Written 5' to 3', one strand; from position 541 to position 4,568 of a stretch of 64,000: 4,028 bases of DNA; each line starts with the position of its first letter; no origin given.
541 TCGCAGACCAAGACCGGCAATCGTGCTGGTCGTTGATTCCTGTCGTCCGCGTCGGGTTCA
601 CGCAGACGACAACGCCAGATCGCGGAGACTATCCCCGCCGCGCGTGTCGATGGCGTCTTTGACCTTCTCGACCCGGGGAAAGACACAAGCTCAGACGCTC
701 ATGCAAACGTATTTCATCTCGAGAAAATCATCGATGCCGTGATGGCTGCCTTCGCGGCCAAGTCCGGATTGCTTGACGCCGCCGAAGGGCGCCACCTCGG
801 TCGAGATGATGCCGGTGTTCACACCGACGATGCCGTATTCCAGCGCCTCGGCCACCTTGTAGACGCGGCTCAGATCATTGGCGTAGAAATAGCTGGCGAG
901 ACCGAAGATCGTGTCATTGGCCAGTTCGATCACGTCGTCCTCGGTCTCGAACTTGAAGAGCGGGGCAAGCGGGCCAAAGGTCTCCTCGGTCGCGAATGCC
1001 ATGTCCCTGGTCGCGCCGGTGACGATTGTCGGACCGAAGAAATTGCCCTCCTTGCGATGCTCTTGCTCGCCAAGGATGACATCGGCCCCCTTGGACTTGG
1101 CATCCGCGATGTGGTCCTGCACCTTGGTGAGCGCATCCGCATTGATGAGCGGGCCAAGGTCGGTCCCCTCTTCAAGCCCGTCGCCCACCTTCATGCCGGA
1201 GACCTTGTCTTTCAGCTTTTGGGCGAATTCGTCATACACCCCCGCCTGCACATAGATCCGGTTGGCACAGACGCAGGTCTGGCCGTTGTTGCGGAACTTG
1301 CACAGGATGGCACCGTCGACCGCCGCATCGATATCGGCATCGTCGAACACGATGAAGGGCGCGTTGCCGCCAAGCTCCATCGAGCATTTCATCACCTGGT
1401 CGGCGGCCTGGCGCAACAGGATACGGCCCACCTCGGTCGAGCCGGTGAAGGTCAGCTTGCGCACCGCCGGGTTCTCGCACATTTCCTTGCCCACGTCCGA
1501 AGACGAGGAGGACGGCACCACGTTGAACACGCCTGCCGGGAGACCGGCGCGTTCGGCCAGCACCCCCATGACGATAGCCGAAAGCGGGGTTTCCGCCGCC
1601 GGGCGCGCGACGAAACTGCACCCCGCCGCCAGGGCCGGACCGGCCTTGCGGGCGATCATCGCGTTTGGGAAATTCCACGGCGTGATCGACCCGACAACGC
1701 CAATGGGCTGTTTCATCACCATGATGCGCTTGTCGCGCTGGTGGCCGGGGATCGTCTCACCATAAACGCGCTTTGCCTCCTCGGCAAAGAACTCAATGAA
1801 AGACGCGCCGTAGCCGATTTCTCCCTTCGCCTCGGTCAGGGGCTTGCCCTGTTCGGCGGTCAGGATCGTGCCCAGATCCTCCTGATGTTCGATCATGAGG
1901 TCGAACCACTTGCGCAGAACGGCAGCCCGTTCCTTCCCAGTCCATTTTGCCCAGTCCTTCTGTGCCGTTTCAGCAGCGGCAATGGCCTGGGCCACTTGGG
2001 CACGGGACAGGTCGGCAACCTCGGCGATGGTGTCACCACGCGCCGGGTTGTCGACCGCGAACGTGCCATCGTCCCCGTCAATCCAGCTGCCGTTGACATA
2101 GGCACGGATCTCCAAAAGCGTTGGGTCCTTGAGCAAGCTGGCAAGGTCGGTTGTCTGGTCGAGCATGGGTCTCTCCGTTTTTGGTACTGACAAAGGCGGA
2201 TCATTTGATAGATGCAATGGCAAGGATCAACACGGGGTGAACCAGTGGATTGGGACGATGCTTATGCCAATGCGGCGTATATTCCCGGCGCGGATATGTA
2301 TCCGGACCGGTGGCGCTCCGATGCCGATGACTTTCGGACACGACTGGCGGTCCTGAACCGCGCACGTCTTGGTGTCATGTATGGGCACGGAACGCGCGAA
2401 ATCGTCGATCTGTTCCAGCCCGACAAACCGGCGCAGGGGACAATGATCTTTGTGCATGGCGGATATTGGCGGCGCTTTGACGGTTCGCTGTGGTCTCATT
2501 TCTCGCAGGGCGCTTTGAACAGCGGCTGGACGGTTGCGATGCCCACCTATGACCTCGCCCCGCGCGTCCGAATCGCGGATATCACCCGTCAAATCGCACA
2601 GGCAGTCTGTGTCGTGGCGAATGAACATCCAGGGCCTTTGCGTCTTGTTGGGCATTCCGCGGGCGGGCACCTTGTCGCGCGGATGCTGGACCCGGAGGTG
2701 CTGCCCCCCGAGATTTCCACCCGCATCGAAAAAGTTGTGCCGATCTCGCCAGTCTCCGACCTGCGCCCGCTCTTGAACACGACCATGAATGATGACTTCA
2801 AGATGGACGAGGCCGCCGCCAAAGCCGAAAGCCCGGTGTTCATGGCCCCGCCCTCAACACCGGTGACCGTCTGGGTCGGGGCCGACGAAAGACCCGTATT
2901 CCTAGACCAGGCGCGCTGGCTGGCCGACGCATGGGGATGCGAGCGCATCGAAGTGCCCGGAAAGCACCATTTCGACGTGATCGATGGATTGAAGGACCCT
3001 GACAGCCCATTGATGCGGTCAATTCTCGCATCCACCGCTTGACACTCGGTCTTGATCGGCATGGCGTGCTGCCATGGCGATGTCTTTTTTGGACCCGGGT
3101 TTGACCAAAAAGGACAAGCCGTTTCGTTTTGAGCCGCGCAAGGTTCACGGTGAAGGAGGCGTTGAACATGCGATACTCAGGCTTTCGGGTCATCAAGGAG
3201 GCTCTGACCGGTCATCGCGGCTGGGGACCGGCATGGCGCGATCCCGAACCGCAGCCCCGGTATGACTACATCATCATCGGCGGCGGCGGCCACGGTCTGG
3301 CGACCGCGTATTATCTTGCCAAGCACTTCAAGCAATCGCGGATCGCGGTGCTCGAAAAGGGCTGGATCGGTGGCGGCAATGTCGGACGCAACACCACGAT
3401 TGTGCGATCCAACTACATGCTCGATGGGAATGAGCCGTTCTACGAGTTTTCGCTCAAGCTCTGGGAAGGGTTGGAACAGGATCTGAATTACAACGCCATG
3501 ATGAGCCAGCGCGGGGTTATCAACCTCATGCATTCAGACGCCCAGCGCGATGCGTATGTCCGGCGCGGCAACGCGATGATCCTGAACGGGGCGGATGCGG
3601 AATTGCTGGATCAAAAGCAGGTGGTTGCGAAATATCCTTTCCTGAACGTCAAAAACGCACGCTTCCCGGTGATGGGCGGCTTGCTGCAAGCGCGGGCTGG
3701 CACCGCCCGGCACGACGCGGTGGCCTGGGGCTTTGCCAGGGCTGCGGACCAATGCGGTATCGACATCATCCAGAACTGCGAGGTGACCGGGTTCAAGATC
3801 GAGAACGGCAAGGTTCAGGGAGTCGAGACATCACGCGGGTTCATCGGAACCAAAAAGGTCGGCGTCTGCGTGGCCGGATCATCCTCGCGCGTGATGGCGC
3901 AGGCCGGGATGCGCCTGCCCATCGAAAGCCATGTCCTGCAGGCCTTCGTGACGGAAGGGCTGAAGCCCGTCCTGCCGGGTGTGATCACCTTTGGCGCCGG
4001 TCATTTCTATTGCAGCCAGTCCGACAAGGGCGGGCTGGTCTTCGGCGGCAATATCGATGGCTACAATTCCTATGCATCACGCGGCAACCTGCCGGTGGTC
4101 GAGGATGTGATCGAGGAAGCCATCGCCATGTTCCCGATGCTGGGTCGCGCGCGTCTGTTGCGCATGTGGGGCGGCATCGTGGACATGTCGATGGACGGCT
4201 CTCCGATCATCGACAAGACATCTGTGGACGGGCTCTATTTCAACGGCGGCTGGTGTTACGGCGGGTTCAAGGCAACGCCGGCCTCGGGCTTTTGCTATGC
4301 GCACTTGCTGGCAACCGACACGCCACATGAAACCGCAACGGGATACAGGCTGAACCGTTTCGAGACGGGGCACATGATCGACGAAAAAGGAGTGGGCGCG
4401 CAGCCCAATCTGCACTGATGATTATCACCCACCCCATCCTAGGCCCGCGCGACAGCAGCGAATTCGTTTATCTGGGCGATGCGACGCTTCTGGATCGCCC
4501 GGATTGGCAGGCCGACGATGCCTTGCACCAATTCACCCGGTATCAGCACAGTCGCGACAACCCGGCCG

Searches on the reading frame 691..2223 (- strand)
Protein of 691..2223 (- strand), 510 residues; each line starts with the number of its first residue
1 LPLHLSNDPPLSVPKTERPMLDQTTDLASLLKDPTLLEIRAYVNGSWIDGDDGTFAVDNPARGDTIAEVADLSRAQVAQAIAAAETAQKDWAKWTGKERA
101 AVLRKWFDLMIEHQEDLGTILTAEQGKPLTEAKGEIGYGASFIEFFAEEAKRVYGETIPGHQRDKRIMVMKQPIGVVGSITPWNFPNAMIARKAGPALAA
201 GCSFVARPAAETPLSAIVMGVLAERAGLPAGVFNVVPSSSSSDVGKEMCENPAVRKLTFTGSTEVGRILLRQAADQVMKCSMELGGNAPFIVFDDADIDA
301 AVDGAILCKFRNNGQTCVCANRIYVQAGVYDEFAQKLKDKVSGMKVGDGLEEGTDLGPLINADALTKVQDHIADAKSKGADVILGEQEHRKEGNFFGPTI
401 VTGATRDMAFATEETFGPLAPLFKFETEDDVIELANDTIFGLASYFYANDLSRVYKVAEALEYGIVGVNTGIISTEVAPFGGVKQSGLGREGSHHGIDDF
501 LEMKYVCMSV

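Call 59: search_protein_families(library=pfam, max_evalue=0.00001, proteins=[window:691-2223:-])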
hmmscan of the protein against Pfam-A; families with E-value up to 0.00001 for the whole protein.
window:691-2223:- (510 aa): 1 family
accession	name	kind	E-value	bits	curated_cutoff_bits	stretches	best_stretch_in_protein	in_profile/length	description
PF00171.27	Aldedh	-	1.7e-167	558.1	23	1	47-506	1-461/461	Aldehyde dehydrogenase family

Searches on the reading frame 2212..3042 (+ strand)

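Call 59: search_protein_families(library=pfam, max_evalue=0.00001, proteins=[window:2212-3042:+])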
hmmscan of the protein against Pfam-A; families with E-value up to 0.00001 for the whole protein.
window:2212-3042:+ (276 aa): 1 family
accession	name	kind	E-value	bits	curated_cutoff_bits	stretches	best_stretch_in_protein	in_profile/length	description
PF07859.19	Abhydrolase_3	-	1.8e-08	34.9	25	1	78-192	1-120/210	alpha/beta hydrolase fold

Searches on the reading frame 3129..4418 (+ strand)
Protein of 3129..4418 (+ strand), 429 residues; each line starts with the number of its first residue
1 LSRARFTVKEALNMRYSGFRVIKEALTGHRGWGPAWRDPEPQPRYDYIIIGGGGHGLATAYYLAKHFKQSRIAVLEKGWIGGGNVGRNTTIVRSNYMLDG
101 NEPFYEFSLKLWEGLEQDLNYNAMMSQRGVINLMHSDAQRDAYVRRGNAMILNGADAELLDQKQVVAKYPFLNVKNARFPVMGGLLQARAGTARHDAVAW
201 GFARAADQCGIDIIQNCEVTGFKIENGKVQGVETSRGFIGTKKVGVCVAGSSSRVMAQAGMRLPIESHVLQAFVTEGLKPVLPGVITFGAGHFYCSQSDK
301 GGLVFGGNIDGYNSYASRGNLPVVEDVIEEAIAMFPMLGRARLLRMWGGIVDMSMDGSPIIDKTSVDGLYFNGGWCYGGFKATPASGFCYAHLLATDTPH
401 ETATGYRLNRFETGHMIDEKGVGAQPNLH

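Call 59: search_protein_families(library=pfam, max_evalue=0.00001, proteins=[window:3129-4418:+])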
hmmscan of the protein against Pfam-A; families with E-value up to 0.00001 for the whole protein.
window:3129-4418:+ (429 aa): 2 families
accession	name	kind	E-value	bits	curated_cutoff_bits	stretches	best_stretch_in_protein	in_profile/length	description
PF01266.30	DAO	-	1e-60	206.6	27.9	1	46-392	1-352/353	FAD dependent oxidoreductase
PF13450.12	NAD_binding_8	-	3.4e-06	27.7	21.9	0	49-89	1-39/68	NAD(P)-binding Rossmann-like domain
